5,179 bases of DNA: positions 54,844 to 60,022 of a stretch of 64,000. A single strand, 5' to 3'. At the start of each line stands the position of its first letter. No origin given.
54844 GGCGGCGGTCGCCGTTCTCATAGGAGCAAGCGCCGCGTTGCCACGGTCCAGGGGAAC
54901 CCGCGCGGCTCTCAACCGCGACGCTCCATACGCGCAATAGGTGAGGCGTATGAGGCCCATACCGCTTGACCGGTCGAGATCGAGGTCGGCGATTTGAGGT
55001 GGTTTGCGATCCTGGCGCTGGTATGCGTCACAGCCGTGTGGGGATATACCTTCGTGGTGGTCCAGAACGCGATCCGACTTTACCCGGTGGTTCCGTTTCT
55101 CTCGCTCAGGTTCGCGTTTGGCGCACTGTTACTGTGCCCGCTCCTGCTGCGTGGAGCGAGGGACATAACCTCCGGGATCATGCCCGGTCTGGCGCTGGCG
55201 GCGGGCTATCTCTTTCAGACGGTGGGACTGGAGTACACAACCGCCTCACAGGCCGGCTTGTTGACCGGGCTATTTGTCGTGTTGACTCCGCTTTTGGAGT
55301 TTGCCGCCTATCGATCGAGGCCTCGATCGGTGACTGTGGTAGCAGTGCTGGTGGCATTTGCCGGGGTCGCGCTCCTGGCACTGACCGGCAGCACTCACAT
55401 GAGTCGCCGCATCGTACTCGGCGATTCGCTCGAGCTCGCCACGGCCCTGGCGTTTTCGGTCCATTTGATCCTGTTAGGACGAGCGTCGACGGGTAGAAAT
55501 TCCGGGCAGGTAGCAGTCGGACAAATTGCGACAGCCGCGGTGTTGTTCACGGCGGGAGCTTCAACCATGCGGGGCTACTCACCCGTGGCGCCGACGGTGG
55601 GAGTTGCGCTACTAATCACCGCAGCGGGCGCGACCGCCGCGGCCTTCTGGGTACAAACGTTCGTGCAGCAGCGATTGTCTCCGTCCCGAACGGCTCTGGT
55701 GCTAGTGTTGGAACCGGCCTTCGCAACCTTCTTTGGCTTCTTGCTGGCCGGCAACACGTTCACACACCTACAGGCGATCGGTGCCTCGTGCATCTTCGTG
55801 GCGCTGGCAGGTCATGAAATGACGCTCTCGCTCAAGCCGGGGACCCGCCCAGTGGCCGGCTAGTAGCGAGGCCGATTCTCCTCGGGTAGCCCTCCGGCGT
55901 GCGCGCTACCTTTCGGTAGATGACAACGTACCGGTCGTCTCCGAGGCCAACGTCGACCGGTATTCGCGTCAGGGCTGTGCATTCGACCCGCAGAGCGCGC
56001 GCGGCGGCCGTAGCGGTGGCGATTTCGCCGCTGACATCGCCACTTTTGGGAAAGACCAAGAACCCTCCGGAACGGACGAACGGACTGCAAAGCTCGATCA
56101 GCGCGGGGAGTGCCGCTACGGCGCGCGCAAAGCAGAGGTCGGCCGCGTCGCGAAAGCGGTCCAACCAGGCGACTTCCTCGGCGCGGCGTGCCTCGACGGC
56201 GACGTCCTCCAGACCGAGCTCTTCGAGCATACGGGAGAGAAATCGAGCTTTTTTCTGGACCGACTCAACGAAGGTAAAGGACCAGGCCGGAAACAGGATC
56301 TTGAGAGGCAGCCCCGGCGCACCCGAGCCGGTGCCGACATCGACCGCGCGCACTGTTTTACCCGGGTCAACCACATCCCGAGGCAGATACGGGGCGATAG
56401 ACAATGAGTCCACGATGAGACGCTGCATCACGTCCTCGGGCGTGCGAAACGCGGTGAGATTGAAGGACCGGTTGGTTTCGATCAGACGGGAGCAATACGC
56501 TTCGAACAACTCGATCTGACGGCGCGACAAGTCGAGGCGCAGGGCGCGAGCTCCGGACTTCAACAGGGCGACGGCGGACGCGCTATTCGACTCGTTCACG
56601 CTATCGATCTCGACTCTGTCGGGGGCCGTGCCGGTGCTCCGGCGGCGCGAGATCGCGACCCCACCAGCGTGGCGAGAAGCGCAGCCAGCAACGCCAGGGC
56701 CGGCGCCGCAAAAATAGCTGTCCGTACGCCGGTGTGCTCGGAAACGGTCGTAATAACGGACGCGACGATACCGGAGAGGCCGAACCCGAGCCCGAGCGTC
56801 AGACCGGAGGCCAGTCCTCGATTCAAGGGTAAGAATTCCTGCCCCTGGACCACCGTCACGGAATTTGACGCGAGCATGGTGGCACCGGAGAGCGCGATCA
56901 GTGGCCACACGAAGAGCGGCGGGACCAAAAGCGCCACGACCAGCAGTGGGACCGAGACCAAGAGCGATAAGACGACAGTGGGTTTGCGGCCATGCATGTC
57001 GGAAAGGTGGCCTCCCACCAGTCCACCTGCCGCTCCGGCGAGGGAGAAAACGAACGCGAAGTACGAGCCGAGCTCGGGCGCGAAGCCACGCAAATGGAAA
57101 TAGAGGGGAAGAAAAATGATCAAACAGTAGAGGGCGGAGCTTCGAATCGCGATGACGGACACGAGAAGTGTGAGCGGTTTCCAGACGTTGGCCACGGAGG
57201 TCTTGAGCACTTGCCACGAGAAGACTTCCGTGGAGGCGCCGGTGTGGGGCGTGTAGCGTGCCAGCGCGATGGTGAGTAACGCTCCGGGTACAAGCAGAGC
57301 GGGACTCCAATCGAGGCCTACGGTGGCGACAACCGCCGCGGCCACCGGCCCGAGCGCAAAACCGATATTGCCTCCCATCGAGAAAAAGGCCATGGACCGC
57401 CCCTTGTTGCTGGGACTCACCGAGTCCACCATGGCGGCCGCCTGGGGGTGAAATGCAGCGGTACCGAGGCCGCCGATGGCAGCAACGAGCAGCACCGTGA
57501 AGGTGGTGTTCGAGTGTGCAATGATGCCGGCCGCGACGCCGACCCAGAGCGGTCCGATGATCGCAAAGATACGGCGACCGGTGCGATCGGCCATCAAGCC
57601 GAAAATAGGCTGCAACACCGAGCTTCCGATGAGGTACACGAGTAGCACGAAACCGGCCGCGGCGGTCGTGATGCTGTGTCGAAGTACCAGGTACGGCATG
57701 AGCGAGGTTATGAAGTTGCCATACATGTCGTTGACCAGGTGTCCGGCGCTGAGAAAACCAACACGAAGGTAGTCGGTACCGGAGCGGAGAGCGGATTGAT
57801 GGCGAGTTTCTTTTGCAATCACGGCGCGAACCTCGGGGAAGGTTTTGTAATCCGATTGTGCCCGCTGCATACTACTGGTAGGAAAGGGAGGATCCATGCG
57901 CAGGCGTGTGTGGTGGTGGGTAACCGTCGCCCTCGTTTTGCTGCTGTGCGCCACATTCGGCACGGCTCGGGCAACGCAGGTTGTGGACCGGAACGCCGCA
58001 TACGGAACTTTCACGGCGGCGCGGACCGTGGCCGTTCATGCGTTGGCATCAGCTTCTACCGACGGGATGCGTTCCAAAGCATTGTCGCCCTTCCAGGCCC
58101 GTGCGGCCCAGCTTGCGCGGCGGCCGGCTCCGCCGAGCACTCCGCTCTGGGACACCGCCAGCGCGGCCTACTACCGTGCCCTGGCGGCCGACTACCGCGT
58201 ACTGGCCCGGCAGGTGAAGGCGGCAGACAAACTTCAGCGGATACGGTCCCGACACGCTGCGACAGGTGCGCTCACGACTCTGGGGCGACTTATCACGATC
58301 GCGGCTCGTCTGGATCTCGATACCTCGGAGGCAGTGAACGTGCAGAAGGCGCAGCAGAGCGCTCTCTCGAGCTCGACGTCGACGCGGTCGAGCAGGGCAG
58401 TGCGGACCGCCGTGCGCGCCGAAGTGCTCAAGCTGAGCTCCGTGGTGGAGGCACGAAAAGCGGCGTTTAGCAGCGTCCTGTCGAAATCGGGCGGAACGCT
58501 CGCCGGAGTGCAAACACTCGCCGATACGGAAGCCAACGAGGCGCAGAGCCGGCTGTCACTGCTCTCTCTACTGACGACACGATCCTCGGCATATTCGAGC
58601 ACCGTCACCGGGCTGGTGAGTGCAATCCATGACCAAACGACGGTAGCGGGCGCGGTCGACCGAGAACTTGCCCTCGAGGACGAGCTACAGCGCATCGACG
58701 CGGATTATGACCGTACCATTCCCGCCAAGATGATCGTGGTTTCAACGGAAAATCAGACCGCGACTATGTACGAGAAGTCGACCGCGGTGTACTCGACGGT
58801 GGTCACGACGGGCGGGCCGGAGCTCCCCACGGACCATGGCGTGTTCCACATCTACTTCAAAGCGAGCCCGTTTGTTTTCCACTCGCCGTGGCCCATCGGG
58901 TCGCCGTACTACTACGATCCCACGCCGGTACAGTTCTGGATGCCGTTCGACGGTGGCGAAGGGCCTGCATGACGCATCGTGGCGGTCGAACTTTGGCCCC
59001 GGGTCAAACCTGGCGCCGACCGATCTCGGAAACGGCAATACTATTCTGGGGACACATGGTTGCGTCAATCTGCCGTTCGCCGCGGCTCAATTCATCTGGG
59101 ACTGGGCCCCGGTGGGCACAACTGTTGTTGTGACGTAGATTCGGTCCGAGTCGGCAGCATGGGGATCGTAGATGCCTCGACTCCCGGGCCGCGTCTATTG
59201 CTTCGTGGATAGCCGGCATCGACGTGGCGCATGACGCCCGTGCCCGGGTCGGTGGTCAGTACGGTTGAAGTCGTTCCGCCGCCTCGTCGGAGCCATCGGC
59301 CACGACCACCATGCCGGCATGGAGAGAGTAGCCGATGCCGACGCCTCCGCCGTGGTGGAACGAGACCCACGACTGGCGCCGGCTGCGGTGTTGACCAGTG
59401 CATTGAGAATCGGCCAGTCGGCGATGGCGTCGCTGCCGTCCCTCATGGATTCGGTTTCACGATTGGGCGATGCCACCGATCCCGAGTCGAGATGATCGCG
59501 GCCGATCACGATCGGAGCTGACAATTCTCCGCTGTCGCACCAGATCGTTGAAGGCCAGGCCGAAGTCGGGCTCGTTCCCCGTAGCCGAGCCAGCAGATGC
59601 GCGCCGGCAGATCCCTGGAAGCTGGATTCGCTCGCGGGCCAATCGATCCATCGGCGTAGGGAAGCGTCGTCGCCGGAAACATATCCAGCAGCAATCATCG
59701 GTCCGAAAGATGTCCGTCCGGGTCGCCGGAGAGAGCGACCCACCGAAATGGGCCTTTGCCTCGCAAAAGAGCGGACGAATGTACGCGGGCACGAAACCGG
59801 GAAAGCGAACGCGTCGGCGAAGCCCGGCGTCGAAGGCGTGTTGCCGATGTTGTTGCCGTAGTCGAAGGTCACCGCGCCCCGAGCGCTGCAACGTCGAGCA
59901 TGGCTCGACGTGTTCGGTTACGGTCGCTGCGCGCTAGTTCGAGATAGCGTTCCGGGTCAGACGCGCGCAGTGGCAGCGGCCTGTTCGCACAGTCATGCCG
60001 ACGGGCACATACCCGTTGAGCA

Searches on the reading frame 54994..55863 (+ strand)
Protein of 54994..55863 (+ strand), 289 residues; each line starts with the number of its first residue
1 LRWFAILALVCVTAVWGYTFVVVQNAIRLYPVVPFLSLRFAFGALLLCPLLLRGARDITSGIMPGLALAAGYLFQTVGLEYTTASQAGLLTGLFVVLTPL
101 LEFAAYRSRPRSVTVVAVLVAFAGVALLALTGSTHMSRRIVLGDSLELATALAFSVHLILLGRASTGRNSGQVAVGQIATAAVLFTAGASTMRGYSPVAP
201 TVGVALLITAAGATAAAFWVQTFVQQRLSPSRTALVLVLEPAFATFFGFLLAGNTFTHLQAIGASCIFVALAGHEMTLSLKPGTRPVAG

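Call 3: search_protein_families(library=pfam, proteins=[window:54994-55863:+], max_evalue=0.01)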
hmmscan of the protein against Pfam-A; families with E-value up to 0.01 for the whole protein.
window:54994-55863:+ (289 aa): 1 family
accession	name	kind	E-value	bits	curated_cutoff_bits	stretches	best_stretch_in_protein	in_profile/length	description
PF00892.27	EamA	-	1.3e-23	84.2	28.2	2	4-129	2-134/135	EamA-like transporter family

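Call 77: search_protein_families(library=ncbifam, proteins=[window:54994-55863:+], max_evalue=0.00001)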
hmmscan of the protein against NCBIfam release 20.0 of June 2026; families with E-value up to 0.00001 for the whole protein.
window:54994-55863:+ (289 aa): 2 families
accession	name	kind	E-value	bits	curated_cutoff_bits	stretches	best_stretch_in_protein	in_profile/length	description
TIGR00950.1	2A78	equivalog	5e-07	29.4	230.2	1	16-271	1-263/264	carboxylate/amino acid/amine transporter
NF007823.0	PRK10532.1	equivalog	3.8e-06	26.2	354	1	36-282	44-287/295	threonine/homoserine exporter RhtA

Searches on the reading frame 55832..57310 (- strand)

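Call 3: search_protein_families(library=pfam, proteins=[window:55832-57310:-], max_evalue=0.01)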
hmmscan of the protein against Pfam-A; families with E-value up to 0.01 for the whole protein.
window:55832-57310:- (492 aa): 1 family
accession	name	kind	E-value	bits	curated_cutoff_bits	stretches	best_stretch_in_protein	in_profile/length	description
PF02527.21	GidB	-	8.9e-36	123.4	27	1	265-443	1-169/184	rRNA small subunit methyltransferase G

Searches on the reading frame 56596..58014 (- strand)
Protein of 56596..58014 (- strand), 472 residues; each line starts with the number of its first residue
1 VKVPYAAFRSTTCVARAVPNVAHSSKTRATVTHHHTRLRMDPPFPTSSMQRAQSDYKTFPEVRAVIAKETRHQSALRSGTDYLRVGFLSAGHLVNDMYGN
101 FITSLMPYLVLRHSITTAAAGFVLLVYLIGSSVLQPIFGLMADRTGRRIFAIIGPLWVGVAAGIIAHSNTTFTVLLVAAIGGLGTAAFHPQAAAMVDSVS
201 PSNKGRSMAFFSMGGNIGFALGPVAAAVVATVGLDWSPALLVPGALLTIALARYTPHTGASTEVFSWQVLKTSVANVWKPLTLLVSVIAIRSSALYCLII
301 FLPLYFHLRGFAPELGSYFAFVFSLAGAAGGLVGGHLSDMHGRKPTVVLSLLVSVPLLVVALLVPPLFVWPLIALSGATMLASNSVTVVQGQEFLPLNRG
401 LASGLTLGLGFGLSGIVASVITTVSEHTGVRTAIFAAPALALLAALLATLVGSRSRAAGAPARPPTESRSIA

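Call 3: search_protein_families(library=pfam, proteins=[window:56596-58014:-], max_evalue=0.01)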
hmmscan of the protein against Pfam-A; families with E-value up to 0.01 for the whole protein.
window:56596-58014:- (472 aa): 2 families
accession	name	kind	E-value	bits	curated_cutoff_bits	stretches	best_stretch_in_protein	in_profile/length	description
PF07690.21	MFS_1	-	4.7e-39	134.7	33.4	2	89-418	2-346/347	Major Facilitator Superfamily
PF00083.30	Sugar_tr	-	0.00061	19.2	22.3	1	116-234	44-166/452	Sugar (and other) transporter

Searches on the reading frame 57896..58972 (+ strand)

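Call 8: search_protein_families(library=pfam, proteins=[window:57896-58972:+], max_evalue=0.001)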
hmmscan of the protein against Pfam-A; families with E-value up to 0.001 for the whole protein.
window:57896-58972:+ (358 aa): 1 family
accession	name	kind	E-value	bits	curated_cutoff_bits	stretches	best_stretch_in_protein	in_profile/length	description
PF03734.19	YkuD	-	7.6e-05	23.8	23.4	1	279-343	3-75/146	L,D-transpeptidase catalytic domain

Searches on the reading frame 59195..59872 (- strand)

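Call 8: search_protein_families(library=pfam, proteins=[window:59195-59872:-], max_evalue=0.001)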
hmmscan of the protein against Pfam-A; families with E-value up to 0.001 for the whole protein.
window:59195-59872:- (225 aa): 1 family
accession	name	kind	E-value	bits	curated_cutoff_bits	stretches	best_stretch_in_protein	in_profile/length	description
PF17392.7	Urocanase_C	-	4.9e-25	88.6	23.6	1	67-167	34-133/196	Urocanase C-terminal domain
